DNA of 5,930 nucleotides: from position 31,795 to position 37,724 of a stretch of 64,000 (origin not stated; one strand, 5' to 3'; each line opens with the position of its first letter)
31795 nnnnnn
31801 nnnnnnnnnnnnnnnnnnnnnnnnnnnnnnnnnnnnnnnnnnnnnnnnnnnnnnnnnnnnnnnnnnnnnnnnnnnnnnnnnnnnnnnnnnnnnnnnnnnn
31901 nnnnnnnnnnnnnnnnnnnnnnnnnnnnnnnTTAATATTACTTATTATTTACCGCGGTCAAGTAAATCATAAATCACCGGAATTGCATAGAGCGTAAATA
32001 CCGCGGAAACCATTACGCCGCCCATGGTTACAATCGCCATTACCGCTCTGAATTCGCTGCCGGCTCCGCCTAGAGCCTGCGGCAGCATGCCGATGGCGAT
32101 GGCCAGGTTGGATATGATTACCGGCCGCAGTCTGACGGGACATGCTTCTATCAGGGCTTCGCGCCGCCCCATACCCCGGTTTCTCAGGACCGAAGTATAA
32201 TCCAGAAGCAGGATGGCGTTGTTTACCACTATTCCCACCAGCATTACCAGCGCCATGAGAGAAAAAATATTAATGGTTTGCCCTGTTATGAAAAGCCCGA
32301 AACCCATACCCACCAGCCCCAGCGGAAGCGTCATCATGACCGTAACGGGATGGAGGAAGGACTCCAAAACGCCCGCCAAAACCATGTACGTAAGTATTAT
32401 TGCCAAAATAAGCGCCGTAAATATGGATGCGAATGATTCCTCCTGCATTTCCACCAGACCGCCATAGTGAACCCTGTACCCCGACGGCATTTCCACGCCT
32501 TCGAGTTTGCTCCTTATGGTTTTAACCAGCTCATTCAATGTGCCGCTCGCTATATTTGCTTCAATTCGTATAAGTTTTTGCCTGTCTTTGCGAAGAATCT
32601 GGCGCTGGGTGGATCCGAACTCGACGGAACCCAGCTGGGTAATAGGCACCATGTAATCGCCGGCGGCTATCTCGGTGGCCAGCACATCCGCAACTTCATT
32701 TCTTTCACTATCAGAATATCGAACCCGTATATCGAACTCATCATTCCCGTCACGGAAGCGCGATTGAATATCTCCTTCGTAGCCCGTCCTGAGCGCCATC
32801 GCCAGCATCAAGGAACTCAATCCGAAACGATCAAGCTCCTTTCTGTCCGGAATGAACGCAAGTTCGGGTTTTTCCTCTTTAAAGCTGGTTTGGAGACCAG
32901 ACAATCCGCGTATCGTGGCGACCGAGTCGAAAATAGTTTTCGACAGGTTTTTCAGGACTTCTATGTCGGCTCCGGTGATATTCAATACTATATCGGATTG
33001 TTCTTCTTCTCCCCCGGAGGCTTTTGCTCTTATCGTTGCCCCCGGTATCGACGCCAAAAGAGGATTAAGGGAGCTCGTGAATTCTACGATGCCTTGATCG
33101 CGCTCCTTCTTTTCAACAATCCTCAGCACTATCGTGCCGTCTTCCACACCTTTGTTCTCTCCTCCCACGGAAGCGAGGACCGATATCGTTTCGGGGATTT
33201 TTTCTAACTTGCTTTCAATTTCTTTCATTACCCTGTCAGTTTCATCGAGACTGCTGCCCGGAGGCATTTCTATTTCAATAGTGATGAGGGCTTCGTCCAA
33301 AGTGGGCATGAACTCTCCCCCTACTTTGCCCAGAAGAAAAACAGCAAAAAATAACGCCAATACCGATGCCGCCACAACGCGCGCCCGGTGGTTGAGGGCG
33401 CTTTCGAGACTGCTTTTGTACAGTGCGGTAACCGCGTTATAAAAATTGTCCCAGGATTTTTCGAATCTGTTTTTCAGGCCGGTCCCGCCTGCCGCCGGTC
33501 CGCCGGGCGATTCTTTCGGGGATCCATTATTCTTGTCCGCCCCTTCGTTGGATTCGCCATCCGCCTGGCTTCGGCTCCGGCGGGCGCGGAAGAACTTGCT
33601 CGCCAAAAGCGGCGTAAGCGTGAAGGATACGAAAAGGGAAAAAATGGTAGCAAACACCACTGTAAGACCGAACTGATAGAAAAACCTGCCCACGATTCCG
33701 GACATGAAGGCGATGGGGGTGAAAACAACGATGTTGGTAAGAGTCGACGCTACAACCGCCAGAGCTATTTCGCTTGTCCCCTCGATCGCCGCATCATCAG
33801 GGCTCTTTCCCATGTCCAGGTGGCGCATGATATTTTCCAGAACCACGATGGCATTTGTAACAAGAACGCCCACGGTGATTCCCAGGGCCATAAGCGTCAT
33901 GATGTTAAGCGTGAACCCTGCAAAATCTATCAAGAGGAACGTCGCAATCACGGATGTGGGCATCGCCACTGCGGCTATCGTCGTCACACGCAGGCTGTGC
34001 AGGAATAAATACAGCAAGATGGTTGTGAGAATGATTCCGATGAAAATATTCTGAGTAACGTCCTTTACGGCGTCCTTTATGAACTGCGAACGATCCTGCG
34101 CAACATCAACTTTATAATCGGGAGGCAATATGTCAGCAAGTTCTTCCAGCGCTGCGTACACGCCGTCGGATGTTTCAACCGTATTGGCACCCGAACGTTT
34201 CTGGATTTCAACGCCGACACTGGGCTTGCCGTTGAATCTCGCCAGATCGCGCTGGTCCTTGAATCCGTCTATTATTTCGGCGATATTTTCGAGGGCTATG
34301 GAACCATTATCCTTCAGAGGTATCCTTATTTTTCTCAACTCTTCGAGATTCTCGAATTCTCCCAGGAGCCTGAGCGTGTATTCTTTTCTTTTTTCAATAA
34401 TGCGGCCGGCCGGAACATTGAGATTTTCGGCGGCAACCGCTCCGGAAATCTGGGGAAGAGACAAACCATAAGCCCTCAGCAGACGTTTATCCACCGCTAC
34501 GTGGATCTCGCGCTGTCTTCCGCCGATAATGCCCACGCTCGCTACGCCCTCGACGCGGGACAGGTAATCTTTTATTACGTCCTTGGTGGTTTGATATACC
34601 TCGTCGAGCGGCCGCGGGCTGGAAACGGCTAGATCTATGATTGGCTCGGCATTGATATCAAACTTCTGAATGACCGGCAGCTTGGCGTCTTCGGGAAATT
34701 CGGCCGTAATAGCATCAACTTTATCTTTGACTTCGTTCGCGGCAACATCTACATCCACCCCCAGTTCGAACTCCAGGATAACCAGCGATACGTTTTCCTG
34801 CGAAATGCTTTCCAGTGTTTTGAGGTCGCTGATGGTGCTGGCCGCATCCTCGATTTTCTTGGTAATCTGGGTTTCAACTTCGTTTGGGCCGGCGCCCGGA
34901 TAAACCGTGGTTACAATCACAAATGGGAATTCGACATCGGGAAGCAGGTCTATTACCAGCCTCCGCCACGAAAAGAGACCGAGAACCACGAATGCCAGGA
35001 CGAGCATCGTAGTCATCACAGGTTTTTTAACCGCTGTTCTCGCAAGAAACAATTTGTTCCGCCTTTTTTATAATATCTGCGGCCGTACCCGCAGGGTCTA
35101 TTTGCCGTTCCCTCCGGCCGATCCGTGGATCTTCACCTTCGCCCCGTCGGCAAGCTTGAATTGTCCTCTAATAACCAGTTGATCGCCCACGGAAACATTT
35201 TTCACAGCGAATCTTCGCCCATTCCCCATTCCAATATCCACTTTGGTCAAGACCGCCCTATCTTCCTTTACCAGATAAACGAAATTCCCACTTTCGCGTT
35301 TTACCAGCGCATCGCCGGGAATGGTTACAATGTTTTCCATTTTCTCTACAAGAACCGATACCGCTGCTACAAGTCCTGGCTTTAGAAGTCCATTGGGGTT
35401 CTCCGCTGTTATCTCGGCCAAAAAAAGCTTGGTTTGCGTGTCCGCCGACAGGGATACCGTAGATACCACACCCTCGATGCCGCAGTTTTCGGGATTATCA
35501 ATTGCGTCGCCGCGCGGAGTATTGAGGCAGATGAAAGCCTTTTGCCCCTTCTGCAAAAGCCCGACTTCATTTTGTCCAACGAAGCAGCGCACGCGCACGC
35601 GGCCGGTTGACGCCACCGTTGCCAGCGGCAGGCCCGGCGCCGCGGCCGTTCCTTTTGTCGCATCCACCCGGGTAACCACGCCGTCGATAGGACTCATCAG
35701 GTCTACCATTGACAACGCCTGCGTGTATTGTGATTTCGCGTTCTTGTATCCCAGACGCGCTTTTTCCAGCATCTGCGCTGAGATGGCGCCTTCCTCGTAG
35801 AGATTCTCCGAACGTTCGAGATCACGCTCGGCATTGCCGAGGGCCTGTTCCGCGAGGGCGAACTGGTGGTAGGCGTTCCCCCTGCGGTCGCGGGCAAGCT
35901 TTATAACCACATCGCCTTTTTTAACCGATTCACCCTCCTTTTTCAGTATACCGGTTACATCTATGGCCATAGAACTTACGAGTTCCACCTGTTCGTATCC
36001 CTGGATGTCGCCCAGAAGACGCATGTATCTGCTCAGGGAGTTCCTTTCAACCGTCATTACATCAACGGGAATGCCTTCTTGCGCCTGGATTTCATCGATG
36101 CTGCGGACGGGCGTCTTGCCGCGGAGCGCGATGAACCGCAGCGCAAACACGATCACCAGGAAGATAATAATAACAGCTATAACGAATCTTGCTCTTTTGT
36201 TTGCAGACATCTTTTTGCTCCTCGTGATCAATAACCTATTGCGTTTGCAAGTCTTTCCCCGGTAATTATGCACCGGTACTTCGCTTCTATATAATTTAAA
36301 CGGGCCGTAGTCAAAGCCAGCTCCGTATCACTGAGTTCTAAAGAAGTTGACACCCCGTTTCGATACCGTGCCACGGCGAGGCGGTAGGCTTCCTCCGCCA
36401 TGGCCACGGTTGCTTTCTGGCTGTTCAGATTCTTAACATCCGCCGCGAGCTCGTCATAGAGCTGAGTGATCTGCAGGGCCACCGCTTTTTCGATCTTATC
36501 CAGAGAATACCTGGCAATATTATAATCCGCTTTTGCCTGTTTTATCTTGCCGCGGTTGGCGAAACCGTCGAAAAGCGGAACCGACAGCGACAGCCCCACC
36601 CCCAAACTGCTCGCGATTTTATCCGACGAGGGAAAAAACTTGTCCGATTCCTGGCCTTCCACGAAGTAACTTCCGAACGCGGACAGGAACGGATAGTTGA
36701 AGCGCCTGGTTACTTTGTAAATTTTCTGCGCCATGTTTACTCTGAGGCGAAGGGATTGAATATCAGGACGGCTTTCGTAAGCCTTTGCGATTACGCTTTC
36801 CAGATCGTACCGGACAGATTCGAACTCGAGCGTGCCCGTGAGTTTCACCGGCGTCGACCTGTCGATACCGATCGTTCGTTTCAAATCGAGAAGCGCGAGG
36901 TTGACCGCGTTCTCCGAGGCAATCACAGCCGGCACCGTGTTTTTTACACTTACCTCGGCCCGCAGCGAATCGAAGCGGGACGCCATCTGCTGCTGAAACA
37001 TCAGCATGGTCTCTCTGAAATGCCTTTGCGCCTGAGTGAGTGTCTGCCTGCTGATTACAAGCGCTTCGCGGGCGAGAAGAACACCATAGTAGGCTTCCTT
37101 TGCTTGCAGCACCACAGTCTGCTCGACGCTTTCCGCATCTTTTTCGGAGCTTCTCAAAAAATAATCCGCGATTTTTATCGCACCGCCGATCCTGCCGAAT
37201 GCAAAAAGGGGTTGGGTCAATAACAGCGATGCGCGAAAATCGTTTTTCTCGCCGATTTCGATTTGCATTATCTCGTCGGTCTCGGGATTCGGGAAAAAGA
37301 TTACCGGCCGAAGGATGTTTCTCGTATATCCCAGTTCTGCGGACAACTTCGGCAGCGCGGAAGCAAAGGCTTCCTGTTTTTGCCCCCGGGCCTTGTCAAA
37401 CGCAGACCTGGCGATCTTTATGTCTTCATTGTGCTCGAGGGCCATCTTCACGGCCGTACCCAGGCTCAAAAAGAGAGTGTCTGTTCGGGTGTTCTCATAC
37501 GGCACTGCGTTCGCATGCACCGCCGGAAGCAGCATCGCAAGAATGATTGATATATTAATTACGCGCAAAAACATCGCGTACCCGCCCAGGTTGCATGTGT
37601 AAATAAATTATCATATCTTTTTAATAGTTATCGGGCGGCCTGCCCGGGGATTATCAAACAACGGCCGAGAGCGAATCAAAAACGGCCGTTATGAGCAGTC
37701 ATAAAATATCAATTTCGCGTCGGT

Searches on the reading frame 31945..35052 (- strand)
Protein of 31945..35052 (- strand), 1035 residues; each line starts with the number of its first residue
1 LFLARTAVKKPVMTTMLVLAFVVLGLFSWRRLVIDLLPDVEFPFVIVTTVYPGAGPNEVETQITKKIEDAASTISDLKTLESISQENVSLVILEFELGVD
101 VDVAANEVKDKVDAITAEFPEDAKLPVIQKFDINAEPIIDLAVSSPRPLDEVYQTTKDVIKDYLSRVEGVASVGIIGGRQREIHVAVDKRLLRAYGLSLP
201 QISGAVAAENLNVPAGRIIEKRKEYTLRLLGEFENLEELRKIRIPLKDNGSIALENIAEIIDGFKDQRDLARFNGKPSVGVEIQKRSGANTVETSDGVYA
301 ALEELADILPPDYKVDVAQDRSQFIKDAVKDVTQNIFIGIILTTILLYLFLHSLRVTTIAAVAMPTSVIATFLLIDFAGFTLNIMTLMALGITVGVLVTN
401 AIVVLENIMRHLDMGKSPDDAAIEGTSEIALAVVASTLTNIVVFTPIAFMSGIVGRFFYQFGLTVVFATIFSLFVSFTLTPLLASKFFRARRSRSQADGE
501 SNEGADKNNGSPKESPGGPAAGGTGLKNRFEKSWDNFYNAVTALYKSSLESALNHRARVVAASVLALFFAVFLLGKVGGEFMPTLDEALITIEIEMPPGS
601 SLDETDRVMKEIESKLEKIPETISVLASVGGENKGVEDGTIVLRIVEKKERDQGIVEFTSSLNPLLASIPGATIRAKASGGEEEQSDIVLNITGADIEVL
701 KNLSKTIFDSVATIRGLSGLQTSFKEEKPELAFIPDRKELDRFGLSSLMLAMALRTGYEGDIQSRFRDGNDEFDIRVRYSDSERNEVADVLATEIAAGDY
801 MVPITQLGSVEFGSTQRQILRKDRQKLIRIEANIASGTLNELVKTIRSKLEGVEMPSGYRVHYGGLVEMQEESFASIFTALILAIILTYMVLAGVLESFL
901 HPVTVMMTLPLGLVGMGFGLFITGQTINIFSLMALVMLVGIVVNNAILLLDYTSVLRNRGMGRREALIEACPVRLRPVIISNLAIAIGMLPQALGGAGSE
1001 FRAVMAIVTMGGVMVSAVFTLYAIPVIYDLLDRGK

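Call 25: search_protein_families(library=pfam, proteins=[window:31945-35052:-], max_evalue=0.00001)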
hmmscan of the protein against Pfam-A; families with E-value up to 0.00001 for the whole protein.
window:31945-35052:- (1035 aa): 1 family
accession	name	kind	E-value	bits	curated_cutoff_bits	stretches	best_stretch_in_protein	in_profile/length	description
PF00873.25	ACR_tran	-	9.3e-243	808.7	28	1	4-1031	2-1020/1021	AcrB/AcrD/AcrF family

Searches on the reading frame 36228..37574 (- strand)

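Call 54: search_protein_families(library=ncbifam, proteins=[window:36228-37574:-], max_evalue=1e-10)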
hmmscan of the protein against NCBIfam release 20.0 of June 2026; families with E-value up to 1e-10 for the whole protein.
window:36228-37574:- (448 aa): 6 families
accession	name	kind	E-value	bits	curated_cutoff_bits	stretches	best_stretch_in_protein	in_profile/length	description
TIGR01844.1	type_I_sec_TolC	subfamily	1.2e-40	139.9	225.15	1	37-447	4-398/414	TolC family outer membrane protein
TIGR01845.1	outer_NodT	subfamily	2.3e-27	96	210.05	1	41-447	62-458/460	efflux transporter outer membrane subunit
NF007002.0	PRK09465.1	equivalog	6.1e-25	87.7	495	1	43-447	31-424/460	outer membrane channel protein TolC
NF052390.1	efflux_OMP_AbuO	equivalog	1.5e-18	66.8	700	1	116-447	103-431/447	multidrug efflux outer membrane protein AbuO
NF033143.1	efflux_OM_AdeK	equivalog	1.7e-12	46.9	900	1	41-418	67-430/480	multidrug efflux RND transporter AdeIJK outer membrane channel subunit AdeK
NF033142.1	efflux_OM_AdeC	exception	5e-11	41.9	975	1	42-418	68-430/465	multidrug efflux RND transporter AdeABC outer membrane channel subunit AdeC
